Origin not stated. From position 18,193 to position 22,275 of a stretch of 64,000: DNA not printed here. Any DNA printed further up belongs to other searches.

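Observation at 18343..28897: Six-gene module of orphan, membrane-anchored, low-complexity and Cys-rich proteins directly downstream of the Tad locus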

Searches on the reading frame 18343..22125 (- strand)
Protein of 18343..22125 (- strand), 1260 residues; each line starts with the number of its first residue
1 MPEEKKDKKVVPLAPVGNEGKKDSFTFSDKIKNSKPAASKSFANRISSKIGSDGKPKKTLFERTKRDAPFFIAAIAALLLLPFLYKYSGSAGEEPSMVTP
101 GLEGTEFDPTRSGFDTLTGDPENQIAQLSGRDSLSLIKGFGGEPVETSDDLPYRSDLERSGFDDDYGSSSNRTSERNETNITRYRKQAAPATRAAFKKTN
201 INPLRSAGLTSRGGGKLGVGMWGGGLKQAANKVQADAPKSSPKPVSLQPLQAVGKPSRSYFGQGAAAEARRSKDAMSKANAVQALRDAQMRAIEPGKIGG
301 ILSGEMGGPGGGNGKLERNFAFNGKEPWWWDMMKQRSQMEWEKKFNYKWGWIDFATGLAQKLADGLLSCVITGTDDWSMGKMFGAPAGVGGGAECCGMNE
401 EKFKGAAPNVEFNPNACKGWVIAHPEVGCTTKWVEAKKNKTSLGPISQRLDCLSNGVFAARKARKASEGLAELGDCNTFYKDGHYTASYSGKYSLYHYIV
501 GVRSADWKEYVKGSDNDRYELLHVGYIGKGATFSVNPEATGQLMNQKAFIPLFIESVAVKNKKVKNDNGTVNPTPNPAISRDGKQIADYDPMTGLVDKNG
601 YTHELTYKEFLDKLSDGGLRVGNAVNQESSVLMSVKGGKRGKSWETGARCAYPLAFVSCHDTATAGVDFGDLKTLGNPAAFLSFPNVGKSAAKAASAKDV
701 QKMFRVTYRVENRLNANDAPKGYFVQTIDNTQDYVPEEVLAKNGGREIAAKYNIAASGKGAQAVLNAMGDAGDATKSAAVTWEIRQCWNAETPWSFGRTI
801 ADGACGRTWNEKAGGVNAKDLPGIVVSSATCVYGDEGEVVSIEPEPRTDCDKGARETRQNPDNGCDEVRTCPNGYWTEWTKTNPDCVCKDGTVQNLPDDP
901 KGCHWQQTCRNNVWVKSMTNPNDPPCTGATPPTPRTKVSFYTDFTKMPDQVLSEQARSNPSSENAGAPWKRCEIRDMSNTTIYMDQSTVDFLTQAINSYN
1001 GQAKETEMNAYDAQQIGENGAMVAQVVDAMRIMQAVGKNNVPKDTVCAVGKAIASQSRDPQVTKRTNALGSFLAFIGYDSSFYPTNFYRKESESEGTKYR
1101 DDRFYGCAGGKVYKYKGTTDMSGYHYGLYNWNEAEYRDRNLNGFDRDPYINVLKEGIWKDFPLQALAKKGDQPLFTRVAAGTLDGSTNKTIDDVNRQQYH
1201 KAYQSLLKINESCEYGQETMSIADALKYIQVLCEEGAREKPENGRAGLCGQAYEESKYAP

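Call 4: search_protein_families(library=pfam, proteins=[window:18343-22125:-], max_evalue=1)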
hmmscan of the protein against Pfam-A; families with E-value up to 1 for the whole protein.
window:18343-22125:- (1260 aa): 0 families

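Call 5: search_protein_families(library=ncbifam, proteins=[window:18343-22125:-], max_evalue=1)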
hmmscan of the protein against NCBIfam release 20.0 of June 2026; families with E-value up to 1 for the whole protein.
window:18343-22125:- (1260 aa): 0 families

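Call 11: find_homologous_proteins(query=window:18343-22125:-)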
Query window:18343-22125:- (1260 aa): 608 proteins with E <= 0.001 among 8000 candidates; the best 120 are listed.
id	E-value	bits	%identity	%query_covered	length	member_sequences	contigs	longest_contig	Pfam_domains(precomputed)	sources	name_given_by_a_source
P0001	0.0e+0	2692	93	100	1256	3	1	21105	-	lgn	-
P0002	0.0e+0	2135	76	100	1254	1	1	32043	-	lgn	-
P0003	0.0e+0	2129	76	100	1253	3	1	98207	-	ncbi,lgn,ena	-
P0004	0.0e+0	1645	63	100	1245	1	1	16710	-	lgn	-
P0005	0.0e+0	1469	59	99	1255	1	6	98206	-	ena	-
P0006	0.0e+0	1445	58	100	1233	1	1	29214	-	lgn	-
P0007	0.0e+0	1419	68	68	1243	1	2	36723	-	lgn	-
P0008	0.0e+0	1164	48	98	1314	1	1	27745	-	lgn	-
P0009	0.0e+0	1158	63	40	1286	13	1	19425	-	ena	-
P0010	0.0e+0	1153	63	40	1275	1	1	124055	-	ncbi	-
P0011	0.0e+0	1124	47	99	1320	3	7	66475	-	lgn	-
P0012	0.0e+0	1115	47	98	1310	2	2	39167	-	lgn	-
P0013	0.0e+0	1037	45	100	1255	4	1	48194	-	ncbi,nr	ncbi:MAG: hypothetical protein PUC11_01125 [Elusimicrobia bacterium]|nr:hypothetical protein [Elusim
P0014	0.0e+0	1028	45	98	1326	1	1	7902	-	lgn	-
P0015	0.0e+0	1024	44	99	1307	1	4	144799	-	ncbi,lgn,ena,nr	ncbi:MAG: hypothetical protein J6J74_03580 [Elusimicrobiaceae bacterium]|nr:hypothetical protein [El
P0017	6.4e-294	996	45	99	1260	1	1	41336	-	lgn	-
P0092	1.3e-239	816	46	67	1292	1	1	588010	-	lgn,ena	-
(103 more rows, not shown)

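Call 16: find_encoding_contigs(protein=P0015, flank=10000, max_places=2)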
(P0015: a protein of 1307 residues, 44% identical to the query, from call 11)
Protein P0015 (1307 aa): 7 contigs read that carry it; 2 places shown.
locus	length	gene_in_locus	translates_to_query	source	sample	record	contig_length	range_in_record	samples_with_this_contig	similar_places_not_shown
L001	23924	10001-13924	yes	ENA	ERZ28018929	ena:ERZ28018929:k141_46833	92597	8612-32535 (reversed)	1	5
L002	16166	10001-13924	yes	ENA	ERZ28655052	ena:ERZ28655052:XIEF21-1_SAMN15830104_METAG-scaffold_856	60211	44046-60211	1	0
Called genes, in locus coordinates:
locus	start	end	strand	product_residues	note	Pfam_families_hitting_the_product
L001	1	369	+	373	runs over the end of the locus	PF00072:Response_reg, PF00512:HisKA, PF02518:HATPase_c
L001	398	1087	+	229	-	PF00072:Response_reg, PF00196:GerE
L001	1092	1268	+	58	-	PF04021:Class_IIIsignal (faint)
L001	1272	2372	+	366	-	-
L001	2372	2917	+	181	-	-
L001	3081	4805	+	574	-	-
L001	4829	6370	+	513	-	-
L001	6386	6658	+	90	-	-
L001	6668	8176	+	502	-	-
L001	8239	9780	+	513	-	-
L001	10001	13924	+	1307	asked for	-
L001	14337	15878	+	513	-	PF13432:TPR_16 (weak), PF13432:TPR_16 (weak), PF00515:TPR_1 (weak), PF13424:TPR_12, PF13429:TPR_15 (weak), PF13414:TPR_11, PF13424:TPR_12, PF13432:TPR_16, +15 more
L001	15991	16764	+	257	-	PF00398:RrnaAD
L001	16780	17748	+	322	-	-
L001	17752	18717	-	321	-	PF07837:FTCD_N, PF02971:FTCD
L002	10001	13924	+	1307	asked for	-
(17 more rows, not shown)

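Call 17: find_encoding_contigs(protein=P0092, flank=10000, max_places=2)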
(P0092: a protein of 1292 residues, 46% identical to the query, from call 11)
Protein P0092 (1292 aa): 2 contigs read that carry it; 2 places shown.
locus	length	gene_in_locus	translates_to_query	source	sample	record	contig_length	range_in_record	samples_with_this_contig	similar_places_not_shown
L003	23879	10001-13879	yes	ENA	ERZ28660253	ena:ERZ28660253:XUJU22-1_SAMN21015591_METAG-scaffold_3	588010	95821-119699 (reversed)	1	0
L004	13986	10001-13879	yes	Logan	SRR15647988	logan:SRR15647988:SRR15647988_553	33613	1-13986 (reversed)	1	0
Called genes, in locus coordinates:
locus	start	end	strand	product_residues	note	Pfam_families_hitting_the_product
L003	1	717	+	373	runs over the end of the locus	PF00072:Response_reg, PF00512:HisKA, PF02518:HATPase_c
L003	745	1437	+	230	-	PF00072:Response_reg, PF00196:GerE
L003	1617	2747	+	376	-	-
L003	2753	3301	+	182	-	-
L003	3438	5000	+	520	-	-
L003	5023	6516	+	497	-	-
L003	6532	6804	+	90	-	-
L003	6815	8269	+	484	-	-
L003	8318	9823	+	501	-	-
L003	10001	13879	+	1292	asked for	-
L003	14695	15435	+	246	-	PF05726:Pirin_C (weak)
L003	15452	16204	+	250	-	-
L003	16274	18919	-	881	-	PF00171:Aldedh, PF00465:Fe-ADH, PF13685:Fe-ADH_2 (weak), PF25137:ADH_Fe_C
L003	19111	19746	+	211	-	PF06971:Put_DNA-bind_N, PF02629:CoA_binding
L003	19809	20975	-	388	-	PF13174:TPR_6 (faint), PF13371:TPR_9 (weak), PF13414:TPR_11, PF13432:TPR_16 (weak), PF13414:TPR_11 (weak), PF13432:TPR_16 (weak), PF00515:TPR_1 (weak), PF07719:TPR_2 (weak), +5 more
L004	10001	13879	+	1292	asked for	-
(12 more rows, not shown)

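Call 65: search_protein_representatives(protein=window:18346-21945:-)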
Query: 1200 residues. Proteins with E-value up to 0.001 (for the whole library): 148; up to 1e-10: 138; up to 1e-30: 94. The best 148 are listed.
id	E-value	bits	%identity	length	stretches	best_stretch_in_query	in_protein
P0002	0.0e+00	2018.2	76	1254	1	1-1200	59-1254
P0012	0.0e+00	1029.8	51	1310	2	1-506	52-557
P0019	2.9e-259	879.7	50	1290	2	1-505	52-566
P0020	1.4e-248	844.4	47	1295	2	1-651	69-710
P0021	1.1e-241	821.5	45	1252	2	1-873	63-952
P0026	9.4e-235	798.5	47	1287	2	1-815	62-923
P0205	1.9e-201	688.2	45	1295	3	1-787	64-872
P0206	2.9e-197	674.4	44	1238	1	1-1191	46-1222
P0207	3.0e-197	674.3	46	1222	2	1-779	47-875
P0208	1.6e-189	648.7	49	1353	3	1-440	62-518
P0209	1.1e-182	626.1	43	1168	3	1-661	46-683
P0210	1.4e-177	609.1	43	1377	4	1-652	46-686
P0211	2.8e-171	588.3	45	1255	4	1-449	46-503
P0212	2.5e-168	578.5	41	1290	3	1-841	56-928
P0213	6.7e-163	560.5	49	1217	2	1-441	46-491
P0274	1.5e-42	161.9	38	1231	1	1-339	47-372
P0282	1.2e-36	142.3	38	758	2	909-1193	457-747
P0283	2.8e-35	137.8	41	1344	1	1-328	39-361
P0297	2.4e-27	111.5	35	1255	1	2-338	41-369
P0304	2.4e-23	98.3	33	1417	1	2-328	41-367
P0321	1.5e-18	82.4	33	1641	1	2-339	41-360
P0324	1.2e-15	72.8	32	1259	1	2-330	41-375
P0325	2.5e-15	71.7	27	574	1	699-1192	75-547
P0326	3.7e-15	71.2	35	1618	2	49-329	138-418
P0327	5.5e-15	70.6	33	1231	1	2-322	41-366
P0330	1.8e-14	68.9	34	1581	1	2-335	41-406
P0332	2.5e-14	68.4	38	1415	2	101-330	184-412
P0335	3.8e-11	57.9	37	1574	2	122-339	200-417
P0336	5.2e-11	57.4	32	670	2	121-326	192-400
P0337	1.2e-10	56.3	36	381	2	86-285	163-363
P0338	3.1e-10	54.9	28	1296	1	2-506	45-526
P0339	1.2e-09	53.0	37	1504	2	98-328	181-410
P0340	1.4e-09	52.7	32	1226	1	2-344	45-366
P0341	3.8e-08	47.9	31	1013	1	2-328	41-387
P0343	1.8e-05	39.0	30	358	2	924-1072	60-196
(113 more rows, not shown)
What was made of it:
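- Beyond residue 400, g6 is also highly variable (call 65). The g6 ectodomain is too variable for a typical core housekeeping protein (call 65).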

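Call 66: search_protein_families(library=pfam, proteins=[P0321, P0326, P0335, P0339, P0338, P0325, P0282, P0343], max_evalue=0.01)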
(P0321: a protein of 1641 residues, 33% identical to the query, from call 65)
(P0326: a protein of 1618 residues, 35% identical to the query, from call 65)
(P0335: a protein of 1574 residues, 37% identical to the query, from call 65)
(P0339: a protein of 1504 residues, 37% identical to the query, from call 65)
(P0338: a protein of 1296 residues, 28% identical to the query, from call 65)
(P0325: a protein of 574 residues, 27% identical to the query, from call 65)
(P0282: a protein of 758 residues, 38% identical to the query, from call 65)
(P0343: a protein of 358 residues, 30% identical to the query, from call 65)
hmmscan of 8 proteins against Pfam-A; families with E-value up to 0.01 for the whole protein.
P0321 (1641 aa): 0 families

P0326 (1618 aa): 0 families

P0335 (1574 aa): 0 families

P0339 (1504 aa): 0 families

P0338 (1296 aa): 2 families
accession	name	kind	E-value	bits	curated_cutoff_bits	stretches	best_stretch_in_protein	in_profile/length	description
PF00691.25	OmpA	-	1.4e-06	29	27.2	1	1194-1272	13-91/98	OmpA family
PF10186.14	ATG14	-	0.002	17.7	33.2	1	517-599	45-114/347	Vacuolar sorting 38 and autophagy-related subunit 14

P0325 (574 aa): 0 families

P0282 (758 aa): 0 families

P0343 (358 aa): 0 families
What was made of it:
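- The OmpA domain in distant g6 orthologues places the C-terminus in the periplasm (call 66). Some orthologues carry an OmpA domain (call 66).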

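Call 67: search_protein_families(library=pfam, proteins=[P0340, P0341, P0336, P0337, P0332, P0330, P0324, P0327], max_evalue=0.01)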
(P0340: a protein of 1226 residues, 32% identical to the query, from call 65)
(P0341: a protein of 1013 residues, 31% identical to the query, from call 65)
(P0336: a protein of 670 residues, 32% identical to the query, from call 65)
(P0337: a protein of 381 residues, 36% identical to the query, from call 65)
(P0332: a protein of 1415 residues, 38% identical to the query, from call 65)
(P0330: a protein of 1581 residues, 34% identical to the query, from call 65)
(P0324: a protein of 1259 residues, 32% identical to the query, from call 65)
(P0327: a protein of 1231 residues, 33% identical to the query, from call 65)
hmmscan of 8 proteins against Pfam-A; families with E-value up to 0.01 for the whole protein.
P0340 (1226 aa): 1 family
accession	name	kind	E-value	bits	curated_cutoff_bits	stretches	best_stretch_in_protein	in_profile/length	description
PF00691.25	OmpA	-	0.00027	21.7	27.2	1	1128-1202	12-87/98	OmpA family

P0341 (1013 aa): 0 families

P0336 (670 aa): 0 families

P0337 (381 aa): 1 family
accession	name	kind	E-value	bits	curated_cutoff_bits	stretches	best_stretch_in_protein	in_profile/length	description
PF12114.14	Period_C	-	0.00081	19.8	25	1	101-189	7-98/171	Period circadian-like, C-terminal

P0332 (1415 aa): 0 families

P0330 (1581 aa): 0 families

P0324 (1259 aa): 0 families

P0327 (1231 aa): 0 families
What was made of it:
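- On OmpA-like peptidoglycan-binding proteins (PF00691): The distant orthologue P0338 scores 29.0 bits against a cut-off of 27.2, and P0340 scores 21.7 bits (calls 66, 67).
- P0340 scores 21.7 bits (calls 66, 67).
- Tried and rejected: The only result was OmpA in two of them (calls 66, 67).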

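Call 69: find_encoding_contigs(protein=P0338, flank=10000, max_places=3)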
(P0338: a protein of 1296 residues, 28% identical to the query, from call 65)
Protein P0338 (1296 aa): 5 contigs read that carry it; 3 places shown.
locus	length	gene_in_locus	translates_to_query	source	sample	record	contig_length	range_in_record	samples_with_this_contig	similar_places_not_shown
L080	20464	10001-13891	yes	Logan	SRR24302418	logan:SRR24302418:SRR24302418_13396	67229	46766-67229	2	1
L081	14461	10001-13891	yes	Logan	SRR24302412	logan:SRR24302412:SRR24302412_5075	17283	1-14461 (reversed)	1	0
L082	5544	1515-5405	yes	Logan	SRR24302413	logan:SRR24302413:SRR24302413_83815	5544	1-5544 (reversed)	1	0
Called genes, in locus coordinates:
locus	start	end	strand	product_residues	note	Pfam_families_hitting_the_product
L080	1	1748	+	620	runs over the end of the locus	PF00672:HAMP, PF00512:HisKA, PF02518:HATPase_c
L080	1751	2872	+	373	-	PF00072:Response_reg, PF00512:HisKA, PF02518:HATPase_c, PF13589:HATPase_c_3 (weak)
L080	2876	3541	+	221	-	PF00072:Response_reg, PF00196:GerE, PF08281:Sigma70_r4_2 (weak)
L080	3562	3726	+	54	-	-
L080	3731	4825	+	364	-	-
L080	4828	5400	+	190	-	-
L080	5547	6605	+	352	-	-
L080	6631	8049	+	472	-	-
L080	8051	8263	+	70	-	-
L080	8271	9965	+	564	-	-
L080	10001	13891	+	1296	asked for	PF00691:OmpA (weak)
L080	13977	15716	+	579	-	PF13429:TPR_15 (weak), PF00515:TPR_1 (faint), PF13428:TPR_14 (faint), PF14559:TPR_19 (weak), PF07719:TPR_2 (weak), PF13414:TPR_11, PF21033:RMD1-3 (weak), PF13424:TPR_12, +10 more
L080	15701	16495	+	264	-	PF00398:RrnaAD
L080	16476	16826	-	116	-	PF06339:Ectoine_synth (weak), PF00190:Cupin_1 (faint), PF02311:AraC_binding (weak), PF05899:Cupin_3 (weak), PF07883:Cupin_2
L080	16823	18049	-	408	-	PF07969:Amidohydro_3 (weak), PF01979:Amidohydro_1, PF07969:Amidohydro_3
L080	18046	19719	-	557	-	PF07837:FTCD_N, PF02971:FTCD, PF04961:FTCD_C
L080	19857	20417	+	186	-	-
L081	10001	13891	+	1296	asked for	PF00691:OmpA (weak)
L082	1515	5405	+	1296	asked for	PF00691:OmpA (weak)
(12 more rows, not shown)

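Call 71: find_encoding_contigs(protein=P0321, flank=10000, max_places=1)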
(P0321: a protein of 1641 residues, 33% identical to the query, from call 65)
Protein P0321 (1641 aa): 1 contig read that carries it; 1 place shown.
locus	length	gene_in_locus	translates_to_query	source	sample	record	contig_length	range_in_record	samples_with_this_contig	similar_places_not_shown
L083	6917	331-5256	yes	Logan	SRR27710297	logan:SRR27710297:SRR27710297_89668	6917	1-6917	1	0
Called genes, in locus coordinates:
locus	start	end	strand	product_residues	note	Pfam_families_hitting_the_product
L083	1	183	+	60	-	?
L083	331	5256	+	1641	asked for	-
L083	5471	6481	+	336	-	PF00318:Ribosomal_S2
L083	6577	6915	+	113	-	?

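Call 72: find_encoding_contigs(protein=P0326, flank=10000, max_places=1)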
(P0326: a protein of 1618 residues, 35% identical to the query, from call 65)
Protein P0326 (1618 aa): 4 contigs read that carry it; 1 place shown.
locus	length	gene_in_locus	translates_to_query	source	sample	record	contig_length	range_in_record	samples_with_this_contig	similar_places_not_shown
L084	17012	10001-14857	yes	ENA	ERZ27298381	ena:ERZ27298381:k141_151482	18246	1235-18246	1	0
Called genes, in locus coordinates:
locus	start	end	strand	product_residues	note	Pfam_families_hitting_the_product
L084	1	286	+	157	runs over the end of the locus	-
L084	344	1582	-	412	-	PF01546:Peptidase_M20, PF07687:M20_dimer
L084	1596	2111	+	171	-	PF03168:LEA_2 (weak)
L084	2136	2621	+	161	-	PF01257:2Fe-2S_thioredx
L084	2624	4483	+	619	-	PF01257:2Fe-2S_thioredx, PF01512:Complex1_51K, PF10531:SLBB (weak), PF10589:NADH_4Fe-4S, PF00037:Fer4 (weak), PF12838:Fer4_7, PF13237:Fer4_10, PF14697:Fer4_21, +4 more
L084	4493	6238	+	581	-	PF00111:Fer2, PF13510:Fer2_4, PF10588:NADH-G_4Fe-4S_3, PF13237:Fer4_10 (weak), PF14697:Fer4_21 (weak), PF12838:Fer4_7, PF02906:Fe_hyd_lg_C, PF02256:Fe_hyd_SSU, +1 more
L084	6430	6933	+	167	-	PF07963:N_methyl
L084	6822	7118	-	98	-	-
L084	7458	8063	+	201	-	-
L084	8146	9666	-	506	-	PF01595:CNNM, PF00571:CBS (weak), PF00359:PTS_EIIA_2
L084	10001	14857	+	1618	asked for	-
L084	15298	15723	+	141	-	PF00572:Ribosomal_L13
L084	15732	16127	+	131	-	PF00380:Ribosomal_S9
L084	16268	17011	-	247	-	?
